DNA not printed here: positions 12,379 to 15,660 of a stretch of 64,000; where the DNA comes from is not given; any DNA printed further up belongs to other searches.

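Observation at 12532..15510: SbcC/Rad50-like ATPase with intact zinc hook but non-canonical signature and Walker B residues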

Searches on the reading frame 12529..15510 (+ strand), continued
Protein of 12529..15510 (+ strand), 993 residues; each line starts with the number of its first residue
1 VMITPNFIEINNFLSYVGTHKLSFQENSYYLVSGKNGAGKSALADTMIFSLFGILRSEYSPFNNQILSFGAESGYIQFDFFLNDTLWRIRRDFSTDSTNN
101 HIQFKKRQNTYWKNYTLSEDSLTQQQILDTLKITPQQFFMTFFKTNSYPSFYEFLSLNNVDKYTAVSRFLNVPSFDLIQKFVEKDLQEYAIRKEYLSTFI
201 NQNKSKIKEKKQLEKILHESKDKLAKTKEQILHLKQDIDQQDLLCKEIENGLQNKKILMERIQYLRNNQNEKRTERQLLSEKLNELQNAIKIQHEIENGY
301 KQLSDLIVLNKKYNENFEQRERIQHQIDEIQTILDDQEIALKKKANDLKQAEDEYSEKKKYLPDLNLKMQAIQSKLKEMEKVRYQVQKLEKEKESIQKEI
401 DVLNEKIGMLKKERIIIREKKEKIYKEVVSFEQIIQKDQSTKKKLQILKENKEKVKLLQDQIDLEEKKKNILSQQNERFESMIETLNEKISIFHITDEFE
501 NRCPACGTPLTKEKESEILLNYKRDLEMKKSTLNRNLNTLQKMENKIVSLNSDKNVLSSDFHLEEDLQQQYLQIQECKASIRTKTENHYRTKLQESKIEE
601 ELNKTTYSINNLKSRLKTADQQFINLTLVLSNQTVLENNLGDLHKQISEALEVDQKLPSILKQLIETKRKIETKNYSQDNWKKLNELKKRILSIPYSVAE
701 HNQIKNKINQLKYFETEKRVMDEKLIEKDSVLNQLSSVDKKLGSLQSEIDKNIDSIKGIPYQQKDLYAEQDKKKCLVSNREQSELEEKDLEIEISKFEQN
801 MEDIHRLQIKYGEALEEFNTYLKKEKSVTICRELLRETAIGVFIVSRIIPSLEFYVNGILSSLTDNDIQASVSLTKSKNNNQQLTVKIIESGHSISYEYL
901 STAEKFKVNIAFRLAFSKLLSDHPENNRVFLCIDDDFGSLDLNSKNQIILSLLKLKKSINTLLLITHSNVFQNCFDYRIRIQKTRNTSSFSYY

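Call 56: predict_structure(alignment_id=A6)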
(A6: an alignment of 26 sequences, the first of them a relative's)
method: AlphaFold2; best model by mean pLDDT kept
length: 992 residues; sequences in the alignment: 26
mean_pLDDT: 80.9   pTM: 0.42
mean pLDDT of the five models: 80.9, 80.5, 78.8, 77.7, 75.8
residues with pLDDT >= 90: 90; 70-90: 750; 50-70: 151; < 50: 1
segments of 3 or more residues with pLDDT < 50: none
pLDDT, mean of each block of 10 residues (from residue 1): 87 88 81 77 88 78 82 93 90 89 93 93 88 72 60 77 76 75 87 89 83 86 89 88 86 85 85 84 78 75 74 69 68 66 71 64 69 78 83 88 88 87 88 88 89 90 90 87 82 58 62 75 86 88 90 88 89 90 88 88 89 86 81 74 68 65 68 61 73 73 76 76 78 84 85 84 85 89 89 87 87 90 86 68 82 88 85 79 87 85 80 76 63 76 80 73 81 81 75 73
secondary structure, 60 per line:
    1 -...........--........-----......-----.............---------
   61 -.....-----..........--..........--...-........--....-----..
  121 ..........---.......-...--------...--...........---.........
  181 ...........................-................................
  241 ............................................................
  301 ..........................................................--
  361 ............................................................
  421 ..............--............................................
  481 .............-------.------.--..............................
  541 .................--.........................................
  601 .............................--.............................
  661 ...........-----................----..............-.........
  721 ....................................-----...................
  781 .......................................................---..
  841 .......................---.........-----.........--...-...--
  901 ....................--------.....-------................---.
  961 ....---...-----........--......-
elements in order (helices of 4 or more, strands of 3 or more residues): E2-12 E15-22 E28-33 H39-51 H62-65 E72-81 E84-93 E100-107 E110-113 H119-130 H134-140 E142-144 H158-168 H172-207 H209-358 H361-434 H437-493 H511-557 H560-629 H632-671 H677-692 H697-710 H712-756 H762-835 H839-863 E867-875 E881-889 E892-894 H901-920 E929-933 H941-956 E960-964 E976-983 E986-991

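Call 58: fold_search(model_id=the predicted structure, library=pdb)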
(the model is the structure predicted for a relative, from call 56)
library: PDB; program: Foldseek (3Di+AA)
matches with E <= 10: 1011; with E <= 0.001: 172
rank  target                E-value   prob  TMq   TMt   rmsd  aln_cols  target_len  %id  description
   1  6yvu_B                5.0e-26  1.00  0.26  0.22  97.9      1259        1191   14  Condensin complex from S.cerevisiae ATP-free apo non-engaged state (released 2020-07-15)
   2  7zr1_D                3.8e-23  1.00  0.28  0.35  99.8      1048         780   12  Chaetomium thermophilum Mre11-Rad50-Nbs1 complex bound to ATPyS (composite structure) (released 2023-01-11)
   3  8i4x_B                4.7e-23  1.00  0.24  0.23  124.6      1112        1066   14  Cryo-EM structure of 5-subunit Smc5/6 (released 2024-06-26)
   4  7yqh_B                2.0e-21  1.00  0.23  0.22  127.2      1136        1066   14  Cryo-EM structure of 8-subunit Smc5/6 (released 2024-01-31)
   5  7zr1_C                1.4e-20  1.00  0.26  0.33  103.0      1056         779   12  Chaetomium thermophilum Mre11-Rad50-Nbs1 complex bound to ATPyS (composite structure) (released 2023-01-11)
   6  9qe0_A                1.6e-20  1.00  0.22  0.17  43.6      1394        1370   11  Neobacillus vireti Wadjet-II JetABC dimer (released 2025-06-25)
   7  9qe0_B                3.3e-20  1.00  0.22  0.17  51.1      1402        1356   11  Neobacillus vireti Wadjet-II JetABC dimer (released 2025-06-25)
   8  9gm7_A                7.8e-20  1.00  0.20  0.15  41.4      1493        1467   11  MukBEF in a nucleotide-bound state with open neck gate (monomer) (released 2025-03-26)
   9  7nyx_A                7.5e-19  1.00  0.20  0.15  47.1      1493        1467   10  Cryo-EM structure of the MukBEF-MatP-DNA monomer (closed conformation) (released 2021-07-07)
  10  9gm6_B                1.4e-18  1.00  0.21  0.19  47.8      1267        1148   12  MukBEF in a nucleotide-bound state with open neck gate (heads core) (released 2025-03-26)
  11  8i13_B                6.4e-18  1.00  0.27  0.27  121.8      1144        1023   14  Cryo-EM structure of 6-subunit Smc5/6 (released 2024-06-26)
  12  7qcd_A                6.8e-18  1.00  0.23  0.22  131.7      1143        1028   13  CryoEM structure of the Smc5/6-holocomplex (composite structure) (released 2022-09-21)
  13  9gm6_A                2.8e-17  1.00  0.22  0.20  44.7      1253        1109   13  MukBEF in a nucleotide-bound state with open neck gate (heads core) (released 2025-03-26)
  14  7qcd_B                2.2e-16  1.00  0.24  0.24  133.8      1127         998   15  CryoEM structure of the Smc5/6-holocomplex (composite structure) (released 2022-09-21)
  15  8i4x_A                2.4e-16  1.00  0.24  0.23  122.7      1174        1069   11  Cryo-EM structure of 5-subunit Smc5/6 (released 2024-06-26)
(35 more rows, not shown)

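Call 72: list_cluster_members(proteins=[P0011, P0018, P0019, P0020, P0022, P0039, P0009, P0010, P0012, P0024])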
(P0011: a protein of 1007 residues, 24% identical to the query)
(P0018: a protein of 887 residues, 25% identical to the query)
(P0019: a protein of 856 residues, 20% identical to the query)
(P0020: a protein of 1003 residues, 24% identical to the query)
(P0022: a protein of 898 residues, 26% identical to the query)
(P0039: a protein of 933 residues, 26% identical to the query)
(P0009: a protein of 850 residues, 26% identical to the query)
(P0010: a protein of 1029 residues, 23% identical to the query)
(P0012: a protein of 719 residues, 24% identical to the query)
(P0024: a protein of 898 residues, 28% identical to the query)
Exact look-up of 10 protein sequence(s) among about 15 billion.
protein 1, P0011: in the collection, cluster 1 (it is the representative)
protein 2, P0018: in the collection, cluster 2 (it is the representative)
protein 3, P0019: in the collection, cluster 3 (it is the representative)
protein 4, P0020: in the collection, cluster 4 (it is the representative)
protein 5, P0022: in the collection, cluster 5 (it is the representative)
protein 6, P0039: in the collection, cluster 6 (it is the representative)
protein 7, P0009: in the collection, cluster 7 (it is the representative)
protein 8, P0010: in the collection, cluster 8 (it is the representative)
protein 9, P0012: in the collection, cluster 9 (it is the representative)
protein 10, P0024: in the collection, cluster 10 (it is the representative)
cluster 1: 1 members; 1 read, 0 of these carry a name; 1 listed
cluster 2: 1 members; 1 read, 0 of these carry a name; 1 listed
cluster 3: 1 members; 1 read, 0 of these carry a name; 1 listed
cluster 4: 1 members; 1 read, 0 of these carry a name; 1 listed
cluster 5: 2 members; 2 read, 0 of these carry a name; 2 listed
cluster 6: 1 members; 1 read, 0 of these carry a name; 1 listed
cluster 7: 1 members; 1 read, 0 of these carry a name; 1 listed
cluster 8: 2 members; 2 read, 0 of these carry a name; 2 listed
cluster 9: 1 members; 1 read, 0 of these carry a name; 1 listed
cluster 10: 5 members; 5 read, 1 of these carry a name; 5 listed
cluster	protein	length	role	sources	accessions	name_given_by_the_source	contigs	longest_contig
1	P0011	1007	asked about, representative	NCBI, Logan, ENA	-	-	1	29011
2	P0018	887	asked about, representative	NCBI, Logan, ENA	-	-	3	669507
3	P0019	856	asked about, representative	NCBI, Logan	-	-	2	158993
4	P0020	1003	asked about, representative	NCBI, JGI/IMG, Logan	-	-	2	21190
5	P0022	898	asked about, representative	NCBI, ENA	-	-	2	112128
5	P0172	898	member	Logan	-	-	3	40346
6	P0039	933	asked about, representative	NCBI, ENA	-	-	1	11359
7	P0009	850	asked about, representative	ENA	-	-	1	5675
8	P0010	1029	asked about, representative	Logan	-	-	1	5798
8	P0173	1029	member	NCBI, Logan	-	-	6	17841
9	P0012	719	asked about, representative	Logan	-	-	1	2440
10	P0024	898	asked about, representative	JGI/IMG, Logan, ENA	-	-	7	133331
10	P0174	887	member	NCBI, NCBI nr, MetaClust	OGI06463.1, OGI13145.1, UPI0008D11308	MAG: hypothetical protein A3I68_04055 [Candidatus Melainabacteria bacterium ... | MAG: hypothetical protein A3F80_01565 [Candidatus Melainabacteria bacterium ... | status=active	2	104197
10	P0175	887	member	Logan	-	-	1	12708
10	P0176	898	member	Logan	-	-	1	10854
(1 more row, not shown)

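Call 79: search_protein_representatives(alignment_id=A3)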
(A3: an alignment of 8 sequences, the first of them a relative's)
Query: 8 sequences, 992 profile positions. Proteins with E-value up to 0.001 (for the whole library): 59351; up to 1e-10: 38217; up to 1e-30: 4591. The best 150 are listed.
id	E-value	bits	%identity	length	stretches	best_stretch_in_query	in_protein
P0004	0.0e+00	1607.2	-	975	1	1-977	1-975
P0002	0.0e+00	1507.9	-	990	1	1-989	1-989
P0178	1.6e-241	820.8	-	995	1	1-991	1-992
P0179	1.0e-107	377.9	-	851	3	643-991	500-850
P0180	6.5e-105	368.6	-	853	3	632-991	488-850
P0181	1.1e-104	367.8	-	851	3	640-991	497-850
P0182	2.5e-104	366.6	-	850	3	637-989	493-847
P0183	1.8e-102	360.5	-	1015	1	1-985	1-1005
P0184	2.1e-102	360.3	-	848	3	1-356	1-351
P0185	6.0e-102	358.8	-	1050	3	1-562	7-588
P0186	5.5e-101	355.6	-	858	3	635-989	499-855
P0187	1.0e-100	354.7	-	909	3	634-987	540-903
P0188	2.1e-100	353.6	-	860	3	1-420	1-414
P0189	2.5e-100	353.4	-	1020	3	683-985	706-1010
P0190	7.5e-100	351.8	-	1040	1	1-989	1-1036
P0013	6.0e-90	319.0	-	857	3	633-988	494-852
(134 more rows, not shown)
